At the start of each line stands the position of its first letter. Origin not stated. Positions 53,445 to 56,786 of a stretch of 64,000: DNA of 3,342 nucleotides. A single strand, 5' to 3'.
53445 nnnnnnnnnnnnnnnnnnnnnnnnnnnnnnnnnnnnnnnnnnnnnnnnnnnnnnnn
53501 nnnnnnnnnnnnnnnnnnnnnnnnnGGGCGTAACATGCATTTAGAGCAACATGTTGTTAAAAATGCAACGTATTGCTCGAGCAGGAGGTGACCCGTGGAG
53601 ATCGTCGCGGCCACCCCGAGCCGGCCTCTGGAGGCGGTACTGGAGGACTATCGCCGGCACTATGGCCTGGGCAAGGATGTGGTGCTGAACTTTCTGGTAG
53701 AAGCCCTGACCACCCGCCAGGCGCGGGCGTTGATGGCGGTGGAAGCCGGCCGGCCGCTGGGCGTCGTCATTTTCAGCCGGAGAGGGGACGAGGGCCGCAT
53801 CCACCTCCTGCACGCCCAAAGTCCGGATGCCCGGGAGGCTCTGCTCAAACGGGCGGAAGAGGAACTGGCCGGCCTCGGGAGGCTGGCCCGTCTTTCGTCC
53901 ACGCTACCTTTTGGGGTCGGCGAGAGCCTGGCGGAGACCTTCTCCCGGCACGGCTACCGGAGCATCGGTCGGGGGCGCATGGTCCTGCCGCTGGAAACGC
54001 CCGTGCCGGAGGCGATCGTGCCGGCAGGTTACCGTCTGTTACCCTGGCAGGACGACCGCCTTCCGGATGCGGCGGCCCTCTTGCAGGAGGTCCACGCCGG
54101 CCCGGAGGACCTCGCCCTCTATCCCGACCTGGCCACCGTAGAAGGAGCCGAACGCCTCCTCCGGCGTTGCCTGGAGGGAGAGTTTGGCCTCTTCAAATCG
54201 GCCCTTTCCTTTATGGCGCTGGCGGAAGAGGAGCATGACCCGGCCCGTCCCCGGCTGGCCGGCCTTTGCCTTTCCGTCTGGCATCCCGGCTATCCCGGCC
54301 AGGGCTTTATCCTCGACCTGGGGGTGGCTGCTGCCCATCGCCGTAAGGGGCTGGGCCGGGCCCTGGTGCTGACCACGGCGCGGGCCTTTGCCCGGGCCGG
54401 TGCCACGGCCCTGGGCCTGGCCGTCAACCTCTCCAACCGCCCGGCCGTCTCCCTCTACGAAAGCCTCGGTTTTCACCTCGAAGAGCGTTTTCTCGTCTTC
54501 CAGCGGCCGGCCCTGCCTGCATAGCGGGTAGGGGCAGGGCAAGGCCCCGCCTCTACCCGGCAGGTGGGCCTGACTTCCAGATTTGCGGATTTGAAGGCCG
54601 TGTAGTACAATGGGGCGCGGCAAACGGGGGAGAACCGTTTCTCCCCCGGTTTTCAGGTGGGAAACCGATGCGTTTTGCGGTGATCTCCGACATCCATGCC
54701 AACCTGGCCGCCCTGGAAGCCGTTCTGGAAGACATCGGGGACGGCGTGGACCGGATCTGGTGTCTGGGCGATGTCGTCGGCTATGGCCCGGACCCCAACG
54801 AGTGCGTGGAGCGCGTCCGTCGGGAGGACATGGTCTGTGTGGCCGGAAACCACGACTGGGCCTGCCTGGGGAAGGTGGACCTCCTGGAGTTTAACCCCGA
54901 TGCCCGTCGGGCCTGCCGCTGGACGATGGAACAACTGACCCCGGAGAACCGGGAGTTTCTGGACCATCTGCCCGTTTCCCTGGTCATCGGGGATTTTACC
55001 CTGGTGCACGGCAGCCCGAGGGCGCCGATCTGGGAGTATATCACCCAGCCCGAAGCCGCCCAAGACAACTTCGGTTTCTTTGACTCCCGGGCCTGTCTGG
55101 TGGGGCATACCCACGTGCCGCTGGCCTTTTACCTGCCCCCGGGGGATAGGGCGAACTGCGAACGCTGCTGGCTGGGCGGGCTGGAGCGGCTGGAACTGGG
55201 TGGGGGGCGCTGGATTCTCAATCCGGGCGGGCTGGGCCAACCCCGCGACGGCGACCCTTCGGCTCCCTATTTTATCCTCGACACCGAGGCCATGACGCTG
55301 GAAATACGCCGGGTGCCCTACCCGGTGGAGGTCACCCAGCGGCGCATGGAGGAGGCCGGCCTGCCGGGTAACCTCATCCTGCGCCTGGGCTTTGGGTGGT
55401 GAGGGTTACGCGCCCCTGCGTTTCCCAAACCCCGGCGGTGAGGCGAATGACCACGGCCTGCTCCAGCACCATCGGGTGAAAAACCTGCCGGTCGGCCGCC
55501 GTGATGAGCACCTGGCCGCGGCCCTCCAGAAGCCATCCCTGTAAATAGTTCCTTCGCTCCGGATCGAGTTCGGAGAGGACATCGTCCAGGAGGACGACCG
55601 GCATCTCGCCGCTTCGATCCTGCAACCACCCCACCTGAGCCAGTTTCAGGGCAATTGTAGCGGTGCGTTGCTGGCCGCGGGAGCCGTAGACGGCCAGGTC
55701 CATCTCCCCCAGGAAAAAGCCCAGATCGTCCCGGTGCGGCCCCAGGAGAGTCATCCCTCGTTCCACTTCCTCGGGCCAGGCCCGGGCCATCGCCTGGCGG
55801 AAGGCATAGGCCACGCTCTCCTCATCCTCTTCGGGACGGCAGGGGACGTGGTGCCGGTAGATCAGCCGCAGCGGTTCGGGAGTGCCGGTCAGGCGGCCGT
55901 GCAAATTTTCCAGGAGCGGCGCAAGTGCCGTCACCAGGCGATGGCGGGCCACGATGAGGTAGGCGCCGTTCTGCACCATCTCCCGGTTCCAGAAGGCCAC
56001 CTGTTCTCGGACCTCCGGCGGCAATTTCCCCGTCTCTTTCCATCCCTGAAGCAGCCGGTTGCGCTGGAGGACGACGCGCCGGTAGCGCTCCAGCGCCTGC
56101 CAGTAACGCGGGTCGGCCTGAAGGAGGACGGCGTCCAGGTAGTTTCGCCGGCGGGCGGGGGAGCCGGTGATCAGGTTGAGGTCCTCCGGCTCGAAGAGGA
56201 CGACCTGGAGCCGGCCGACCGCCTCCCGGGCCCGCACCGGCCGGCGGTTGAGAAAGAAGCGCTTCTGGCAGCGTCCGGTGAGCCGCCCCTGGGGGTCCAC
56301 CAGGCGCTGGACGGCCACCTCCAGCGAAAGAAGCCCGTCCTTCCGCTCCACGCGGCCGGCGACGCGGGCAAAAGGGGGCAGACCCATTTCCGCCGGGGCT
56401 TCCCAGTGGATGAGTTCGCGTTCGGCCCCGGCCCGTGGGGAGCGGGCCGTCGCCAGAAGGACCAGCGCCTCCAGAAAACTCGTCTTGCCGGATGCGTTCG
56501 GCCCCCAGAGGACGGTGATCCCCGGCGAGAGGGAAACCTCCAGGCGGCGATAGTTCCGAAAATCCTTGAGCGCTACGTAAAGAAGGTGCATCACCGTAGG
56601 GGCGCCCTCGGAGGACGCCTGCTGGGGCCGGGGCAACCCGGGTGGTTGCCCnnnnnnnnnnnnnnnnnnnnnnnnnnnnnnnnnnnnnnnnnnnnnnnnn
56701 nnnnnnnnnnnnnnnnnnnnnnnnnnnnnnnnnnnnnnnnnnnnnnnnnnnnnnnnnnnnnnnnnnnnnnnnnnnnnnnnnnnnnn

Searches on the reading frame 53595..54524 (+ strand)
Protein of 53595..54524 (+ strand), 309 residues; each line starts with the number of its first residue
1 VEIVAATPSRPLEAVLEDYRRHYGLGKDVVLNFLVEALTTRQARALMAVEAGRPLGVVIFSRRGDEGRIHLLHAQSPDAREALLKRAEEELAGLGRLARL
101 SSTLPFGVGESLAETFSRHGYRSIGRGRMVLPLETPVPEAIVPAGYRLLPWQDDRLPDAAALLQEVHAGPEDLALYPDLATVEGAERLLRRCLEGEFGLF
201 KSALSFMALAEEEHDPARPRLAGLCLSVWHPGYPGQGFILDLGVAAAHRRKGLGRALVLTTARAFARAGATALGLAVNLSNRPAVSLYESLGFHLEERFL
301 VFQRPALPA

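Call 27: search_protein_families(library=pfam, proteins=[window:53595-54524:+], max_evalue=0.0001)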
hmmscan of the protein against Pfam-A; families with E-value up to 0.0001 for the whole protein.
window:53595-54524:+ (309 aa): 4 families
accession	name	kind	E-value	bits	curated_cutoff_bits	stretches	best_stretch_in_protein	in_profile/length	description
PF00583.31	Acetyltransf_1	-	5.1e-14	53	20.7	1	219-293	42-116/116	Acetyltransferase (GNAT) family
PF08445.16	FR47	-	4.8e-11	42.9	22.1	1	237-296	22-80/86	FR47-like protein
PF13508.13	Acetyltransf_7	-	3.5e-10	40.6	27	1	235-294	27-83/84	Acetyltransferase (GNAT) domain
PF13673.13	Acetyltransf_10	-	2.5e-06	27.9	23.6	1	238-294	53-108/128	Acetyltransferase (GNAT) domain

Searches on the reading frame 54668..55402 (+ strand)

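Call 27: search_protein_families(library=pfam, proteins=[window:54668-55402:+], max_evalue=0.0001)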
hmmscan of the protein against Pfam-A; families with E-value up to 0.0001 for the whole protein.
window:54668-55402:+ (244 aa): 2 families
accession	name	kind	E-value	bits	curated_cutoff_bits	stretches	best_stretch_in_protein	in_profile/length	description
PF12850.12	Metallophos_2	-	3.5e-21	76.2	27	1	1-207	1-152/154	Calcineurin-like phosphoesterase superfamily domain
PF00149.33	Metallophos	-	9.3e-16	59.3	21.5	1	1-121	1-117/191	Calcineurin-like phosphoesterase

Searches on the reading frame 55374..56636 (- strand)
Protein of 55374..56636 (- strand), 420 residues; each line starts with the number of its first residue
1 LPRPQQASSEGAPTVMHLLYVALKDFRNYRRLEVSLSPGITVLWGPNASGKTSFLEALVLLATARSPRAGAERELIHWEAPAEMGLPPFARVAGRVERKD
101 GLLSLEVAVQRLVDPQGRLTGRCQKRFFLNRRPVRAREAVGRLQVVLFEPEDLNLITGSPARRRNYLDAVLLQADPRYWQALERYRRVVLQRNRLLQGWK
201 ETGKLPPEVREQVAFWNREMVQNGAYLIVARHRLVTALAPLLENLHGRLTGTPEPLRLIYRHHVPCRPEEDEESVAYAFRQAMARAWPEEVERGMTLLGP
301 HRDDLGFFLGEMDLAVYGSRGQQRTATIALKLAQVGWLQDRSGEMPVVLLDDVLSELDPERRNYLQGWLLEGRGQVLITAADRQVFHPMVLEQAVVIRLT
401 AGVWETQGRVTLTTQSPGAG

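Call 27: search_protein_families(library=pfam, proteins=[window:55374-56636:-], max_evalue=0.0001)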
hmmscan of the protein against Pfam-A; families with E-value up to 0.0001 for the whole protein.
window:55374-56636:- (420 aa): 4 families
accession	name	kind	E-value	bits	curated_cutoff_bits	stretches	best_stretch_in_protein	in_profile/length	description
PF02463.25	SMC_N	-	1.6e-19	70.7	40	1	21-393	5-207/220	RecF/RecN/SMC N terminal domain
PF13476.12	AAA_23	-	7.6e-11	43.5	27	1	22-73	3-54/201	AAA domain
PF13175.12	AAA_15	-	7.4e-09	36.1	32.1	1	16-63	1-48/374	AAA ATPase domain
PF13304.12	AAA_21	-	1e-07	32.8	27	1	40-68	1-26/304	AAA domain, putative AbiEii toxin, Type IV TA system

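Call 56: search_protein_families(library=ncbifam, proteins=[window:55374-56636:-], max_evalue=0.001)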
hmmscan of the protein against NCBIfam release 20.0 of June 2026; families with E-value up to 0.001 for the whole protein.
window:55374-56636:- (420 aa): 10 families
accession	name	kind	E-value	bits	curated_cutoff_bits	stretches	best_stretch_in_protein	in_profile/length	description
TIGR00611.2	recf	equivalog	3e-86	289.7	172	1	21-380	4-338/339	DNA replication/repair protein RecF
NF010680.0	PRK14079.1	equivalog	8.6e-58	196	386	1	16-367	1-313/349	recombination protein F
NF045487.1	ASRP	equivalog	7.1e-12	44.7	300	1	31-64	7-40/593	archaea-specific SMC-related protein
NF041760.1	PtuA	equivalog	5.1e-08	32.3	500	1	15-60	49-94/524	retron Ec78 anti-phage system effector ATPase PtuA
NF002572.0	PRK02224.1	equivalog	9.3e-07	27.5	1087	1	16-58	1-43/888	DNA double-strand break repair ATPase Rad50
NF041035.1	Rad50_Halo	equivalog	3.8e-06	25.6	1000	1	16-58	1-43/883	DNA double-strand break repair ATPase Rad50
NF003034.1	PRK03918.1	equivalog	2.9e-05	22.3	700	1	16-59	1-44/878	DNA double-strand break repair ATPase Rad50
NF047739.1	antiphage_MADS3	equivalog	7.1e-05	22.1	420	1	21-63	5-46/427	methylation-associated defense system AAA family ATPase MAD3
NF053563.1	Rkd4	equivalog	0.00034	18.9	860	1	20-58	5-43/747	arcadin-4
TIGR02169.1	SMC_prok_A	equivalog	0.00035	18.4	729.4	1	22-151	6-135/1165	chromosome segregation protein SMC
